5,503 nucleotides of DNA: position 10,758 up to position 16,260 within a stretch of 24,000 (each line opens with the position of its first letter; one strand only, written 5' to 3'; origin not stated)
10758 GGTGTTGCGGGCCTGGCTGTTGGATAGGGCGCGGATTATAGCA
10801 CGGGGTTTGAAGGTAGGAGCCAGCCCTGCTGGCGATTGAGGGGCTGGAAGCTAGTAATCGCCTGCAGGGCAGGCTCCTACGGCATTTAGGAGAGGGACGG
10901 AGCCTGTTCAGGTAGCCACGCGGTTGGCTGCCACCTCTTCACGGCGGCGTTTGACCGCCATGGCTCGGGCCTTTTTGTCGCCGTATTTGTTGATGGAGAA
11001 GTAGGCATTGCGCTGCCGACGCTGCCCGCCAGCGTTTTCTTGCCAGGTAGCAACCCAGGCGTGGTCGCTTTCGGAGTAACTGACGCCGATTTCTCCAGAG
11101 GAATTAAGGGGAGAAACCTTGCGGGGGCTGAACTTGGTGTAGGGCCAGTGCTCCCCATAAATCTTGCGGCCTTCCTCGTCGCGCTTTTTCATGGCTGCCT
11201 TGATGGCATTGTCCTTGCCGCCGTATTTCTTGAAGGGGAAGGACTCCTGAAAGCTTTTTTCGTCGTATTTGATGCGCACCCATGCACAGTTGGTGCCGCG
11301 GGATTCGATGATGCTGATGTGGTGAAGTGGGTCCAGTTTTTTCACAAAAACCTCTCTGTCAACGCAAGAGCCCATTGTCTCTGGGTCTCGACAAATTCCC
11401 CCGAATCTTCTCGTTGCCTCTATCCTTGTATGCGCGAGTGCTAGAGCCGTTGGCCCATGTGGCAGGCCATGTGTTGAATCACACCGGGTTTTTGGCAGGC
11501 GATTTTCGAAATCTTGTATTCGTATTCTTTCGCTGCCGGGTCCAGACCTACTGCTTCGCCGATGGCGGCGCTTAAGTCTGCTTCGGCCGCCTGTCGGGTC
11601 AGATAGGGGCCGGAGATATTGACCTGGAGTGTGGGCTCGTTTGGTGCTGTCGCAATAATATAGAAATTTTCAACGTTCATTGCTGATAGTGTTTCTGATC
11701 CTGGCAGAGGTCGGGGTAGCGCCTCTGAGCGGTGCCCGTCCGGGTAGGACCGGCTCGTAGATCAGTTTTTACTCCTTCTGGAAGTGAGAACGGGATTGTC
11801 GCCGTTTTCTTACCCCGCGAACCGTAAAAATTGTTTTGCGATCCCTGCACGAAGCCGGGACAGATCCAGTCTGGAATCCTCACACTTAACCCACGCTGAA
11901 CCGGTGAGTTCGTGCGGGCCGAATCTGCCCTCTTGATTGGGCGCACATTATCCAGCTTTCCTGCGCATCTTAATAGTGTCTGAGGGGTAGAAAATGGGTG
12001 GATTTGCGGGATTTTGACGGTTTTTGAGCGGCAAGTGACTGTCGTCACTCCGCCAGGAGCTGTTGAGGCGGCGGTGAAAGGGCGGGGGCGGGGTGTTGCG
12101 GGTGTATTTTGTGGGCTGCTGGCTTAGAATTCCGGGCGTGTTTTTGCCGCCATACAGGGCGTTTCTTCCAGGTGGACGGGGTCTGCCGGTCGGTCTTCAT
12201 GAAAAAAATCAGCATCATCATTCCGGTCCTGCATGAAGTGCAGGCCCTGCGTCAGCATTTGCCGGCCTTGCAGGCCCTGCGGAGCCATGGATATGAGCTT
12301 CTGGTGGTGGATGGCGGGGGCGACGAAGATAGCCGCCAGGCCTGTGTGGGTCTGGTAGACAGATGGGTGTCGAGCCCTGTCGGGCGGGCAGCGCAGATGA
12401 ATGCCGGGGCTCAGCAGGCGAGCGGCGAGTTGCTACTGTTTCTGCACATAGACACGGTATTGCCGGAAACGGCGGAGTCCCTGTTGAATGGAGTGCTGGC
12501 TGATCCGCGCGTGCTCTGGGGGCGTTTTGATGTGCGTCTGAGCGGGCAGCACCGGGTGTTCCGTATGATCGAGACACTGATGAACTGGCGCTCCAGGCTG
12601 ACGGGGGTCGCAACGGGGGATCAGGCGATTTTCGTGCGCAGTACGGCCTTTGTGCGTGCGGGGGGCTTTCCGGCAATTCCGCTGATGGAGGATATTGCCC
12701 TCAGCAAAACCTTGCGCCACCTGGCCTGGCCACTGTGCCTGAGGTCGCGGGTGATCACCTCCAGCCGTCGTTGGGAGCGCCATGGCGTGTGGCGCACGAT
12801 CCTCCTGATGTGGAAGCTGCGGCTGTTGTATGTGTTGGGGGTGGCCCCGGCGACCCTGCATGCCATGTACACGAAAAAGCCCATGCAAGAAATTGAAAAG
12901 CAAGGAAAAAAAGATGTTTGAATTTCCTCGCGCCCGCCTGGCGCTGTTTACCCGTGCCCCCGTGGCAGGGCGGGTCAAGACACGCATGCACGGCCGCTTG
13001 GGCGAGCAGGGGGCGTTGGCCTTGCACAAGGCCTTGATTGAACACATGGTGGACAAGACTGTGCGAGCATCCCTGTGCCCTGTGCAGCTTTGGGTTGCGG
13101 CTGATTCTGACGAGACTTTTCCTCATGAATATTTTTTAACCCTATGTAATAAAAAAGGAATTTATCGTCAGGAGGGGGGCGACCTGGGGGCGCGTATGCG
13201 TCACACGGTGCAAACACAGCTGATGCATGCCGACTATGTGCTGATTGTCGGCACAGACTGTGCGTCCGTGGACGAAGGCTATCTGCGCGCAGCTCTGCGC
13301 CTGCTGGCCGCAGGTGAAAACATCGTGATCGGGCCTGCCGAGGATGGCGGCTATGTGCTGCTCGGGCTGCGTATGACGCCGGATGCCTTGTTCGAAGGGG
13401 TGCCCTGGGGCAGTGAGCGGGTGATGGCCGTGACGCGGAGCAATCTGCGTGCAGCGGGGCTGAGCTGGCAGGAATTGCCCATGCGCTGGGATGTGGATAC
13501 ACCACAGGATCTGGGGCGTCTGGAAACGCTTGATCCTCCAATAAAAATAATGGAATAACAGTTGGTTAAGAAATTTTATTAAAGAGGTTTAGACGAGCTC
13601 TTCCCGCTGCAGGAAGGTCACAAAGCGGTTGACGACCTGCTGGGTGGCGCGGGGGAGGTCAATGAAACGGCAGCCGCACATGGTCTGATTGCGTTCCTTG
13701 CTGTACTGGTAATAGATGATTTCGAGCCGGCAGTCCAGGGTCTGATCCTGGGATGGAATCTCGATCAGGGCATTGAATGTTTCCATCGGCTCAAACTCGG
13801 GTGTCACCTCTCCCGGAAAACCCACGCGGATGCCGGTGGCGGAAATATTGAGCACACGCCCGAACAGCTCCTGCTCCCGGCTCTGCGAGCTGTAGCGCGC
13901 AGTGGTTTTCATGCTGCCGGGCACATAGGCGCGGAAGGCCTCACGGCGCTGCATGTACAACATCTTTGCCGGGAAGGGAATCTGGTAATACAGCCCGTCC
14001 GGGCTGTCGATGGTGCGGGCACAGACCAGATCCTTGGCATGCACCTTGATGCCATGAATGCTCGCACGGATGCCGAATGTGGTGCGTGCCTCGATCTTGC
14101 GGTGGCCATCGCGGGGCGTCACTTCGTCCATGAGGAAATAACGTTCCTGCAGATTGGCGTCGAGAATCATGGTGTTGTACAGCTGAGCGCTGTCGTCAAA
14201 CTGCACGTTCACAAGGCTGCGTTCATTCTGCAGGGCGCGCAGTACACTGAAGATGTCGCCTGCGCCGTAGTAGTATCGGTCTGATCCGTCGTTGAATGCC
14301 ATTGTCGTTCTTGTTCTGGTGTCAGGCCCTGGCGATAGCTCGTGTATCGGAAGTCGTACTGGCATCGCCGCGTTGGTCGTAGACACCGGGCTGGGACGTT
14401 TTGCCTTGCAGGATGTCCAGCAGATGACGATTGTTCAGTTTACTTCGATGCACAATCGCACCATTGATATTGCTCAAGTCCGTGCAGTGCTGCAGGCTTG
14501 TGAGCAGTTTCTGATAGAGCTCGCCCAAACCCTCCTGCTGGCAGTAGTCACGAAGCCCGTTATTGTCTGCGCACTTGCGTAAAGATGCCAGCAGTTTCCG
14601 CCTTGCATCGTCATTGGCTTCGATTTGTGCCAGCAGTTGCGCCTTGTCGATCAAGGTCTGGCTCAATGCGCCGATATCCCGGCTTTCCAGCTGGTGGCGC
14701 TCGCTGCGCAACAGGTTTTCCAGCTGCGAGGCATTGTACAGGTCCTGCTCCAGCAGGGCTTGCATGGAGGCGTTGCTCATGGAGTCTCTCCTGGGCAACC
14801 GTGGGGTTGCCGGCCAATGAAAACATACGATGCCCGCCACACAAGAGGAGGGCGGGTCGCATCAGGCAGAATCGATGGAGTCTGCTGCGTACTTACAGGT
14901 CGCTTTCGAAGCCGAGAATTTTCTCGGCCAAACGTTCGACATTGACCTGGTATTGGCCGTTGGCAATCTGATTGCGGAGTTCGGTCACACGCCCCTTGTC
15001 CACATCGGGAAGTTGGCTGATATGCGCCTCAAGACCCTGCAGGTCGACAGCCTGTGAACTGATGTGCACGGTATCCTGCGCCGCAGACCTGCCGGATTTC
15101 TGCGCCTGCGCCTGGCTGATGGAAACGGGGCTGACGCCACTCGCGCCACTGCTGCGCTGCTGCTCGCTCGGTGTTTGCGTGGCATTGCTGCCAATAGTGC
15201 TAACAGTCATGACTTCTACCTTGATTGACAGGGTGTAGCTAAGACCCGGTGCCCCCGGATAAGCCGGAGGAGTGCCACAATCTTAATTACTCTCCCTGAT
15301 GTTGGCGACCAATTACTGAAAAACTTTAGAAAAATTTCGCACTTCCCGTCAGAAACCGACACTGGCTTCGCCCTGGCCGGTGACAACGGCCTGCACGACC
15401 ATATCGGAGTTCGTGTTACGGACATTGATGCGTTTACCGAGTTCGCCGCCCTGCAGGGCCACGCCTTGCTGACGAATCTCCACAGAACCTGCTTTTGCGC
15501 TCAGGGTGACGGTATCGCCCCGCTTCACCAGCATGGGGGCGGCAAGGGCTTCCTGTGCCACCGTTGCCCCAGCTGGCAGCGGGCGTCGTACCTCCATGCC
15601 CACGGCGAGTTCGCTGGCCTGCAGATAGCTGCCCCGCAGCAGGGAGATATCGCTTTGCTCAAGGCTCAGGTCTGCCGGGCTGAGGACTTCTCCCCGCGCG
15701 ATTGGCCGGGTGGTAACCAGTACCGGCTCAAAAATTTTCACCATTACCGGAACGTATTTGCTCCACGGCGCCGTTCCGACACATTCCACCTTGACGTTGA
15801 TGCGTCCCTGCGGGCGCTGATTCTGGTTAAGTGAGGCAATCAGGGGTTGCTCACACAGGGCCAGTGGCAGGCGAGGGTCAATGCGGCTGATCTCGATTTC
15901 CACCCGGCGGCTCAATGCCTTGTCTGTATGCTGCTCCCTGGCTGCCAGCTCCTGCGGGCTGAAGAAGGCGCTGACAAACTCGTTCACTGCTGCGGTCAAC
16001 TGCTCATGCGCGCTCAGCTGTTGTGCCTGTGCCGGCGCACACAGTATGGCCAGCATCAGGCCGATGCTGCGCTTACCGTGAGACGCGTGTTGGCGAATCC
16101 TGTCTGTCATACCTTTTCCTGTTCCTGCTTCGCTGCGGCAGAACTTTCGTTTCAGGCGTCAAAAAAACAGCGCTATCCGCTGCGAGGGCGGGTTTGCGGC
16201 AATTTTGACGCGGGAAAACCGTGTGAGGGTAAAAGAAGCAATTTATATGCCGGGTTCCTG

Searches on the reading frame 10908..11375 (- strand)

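Call 14: search_protein_families(library=pfam, proteins=[window:10908-11375:-], max_evalue=0.001)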
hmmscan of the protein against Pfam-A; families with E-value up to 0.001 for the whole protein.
window:10908-11375:- (155 aa): 1 family
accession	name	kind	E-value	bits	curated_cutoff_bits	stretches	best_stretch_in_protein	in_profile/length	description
PF00847.26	AP2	-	2e-09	38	33.3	1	95-144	3-48/54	AP2 domain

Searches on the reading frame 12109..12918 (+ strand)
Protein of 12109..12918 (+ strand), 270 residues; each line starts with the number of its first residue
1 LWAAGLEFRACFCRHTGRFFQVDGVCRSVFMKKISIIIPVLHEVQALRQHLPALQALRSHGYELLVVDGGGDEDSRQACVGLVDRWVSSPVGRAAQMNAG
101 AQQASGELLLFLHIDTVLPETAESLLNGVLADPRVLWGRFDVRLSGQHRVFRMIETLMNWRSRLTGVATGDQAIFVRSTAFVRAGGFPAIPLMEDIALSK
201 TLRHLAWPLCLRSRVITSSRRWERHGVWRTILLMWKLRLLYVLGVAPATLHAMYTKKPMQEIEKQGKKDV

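Call 13: search_protein_families(library=pfam, proteins=[window:12109-12918:+], max_evalue=0.001)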
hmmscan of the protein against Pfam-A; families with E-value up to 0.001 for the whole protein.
window:12109-12918:+ (270 aa): 1 family
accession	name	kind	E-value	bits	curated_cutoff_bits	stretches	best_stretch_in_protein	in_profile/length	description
PF00535.33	Glycos_transf_2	-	4.8e-09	36.8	23.3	1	35-176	1-153/168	Glycosyl transferase family 2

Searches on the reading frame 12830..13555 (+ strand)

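Call 13: search_protein_families(library=pfam, proteins=[window:12830-13555:+], max_evalue=0.001)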
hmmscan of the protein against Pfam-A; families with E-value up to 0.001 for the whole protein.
window:12830-13555:+ (242 aa): 1 family
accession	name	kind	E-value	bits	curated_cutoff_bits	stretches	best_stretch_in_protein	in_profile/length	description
PF09837.15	DUF2064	-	6.2e-28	97.5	25.8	1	74-195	2-120/120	Uncharacterized protein conserved in bacteria (DUF2064)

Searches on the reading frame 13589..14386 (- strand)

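Call 13: search_protein_families(library=pfam, proteins=[window:13589-14386:-], max_evalue=0.001)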
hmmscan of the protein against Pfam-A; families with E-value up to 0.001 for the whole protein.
window:13589-14386:- (265 aa): 2 families
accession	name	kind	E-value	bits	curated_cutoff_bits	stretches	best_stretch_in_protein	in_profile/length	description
PF07238.19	PilZ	-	1e-12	48.7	22.5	1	146-257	1-101/102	PilZ domain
PF07317.18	PilZN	-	5.1e-12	46.1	23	1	44-143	8-106/107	Flagellar regulator YcgR, PilZN domain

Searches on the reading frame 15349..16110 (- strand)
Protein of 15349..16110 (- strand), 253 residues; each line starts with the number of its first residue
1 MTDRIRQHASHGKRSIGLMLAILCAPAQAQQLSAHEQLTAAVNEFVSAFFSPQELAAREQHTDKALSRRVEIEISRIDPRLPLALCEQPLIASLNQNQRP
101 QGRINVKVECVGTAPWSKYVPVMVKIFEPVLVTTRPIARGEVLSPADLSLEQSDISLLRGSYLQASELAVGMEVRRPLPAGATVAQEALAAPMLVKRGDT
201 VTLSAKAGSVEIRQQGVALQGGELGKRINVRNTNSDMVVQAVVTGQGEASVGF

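Call 14: search_protein_families(library=pfam, proteins=[window:15349-16110:-], max_evalue=0.001)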
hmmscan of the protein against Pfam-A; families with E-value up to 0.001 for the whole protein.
window:15349-16110:- (253 aa): 3 families
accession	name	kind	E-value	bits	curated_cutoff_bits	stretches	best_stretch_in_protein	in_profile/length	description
PF13144.11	ChapFlgA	-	2.7e-33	115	23.8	1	129-251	2-122/122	Chaperone for flagella basal body P-ring formation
PF17656.6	ChapFlgA_N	-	2.6e-14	53.8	27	1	56-125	11-76/77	FlgA N-terminal domain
PF08666.17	SAF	-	1.2e-10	42.2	21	1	129-185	2-58/63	SAF domain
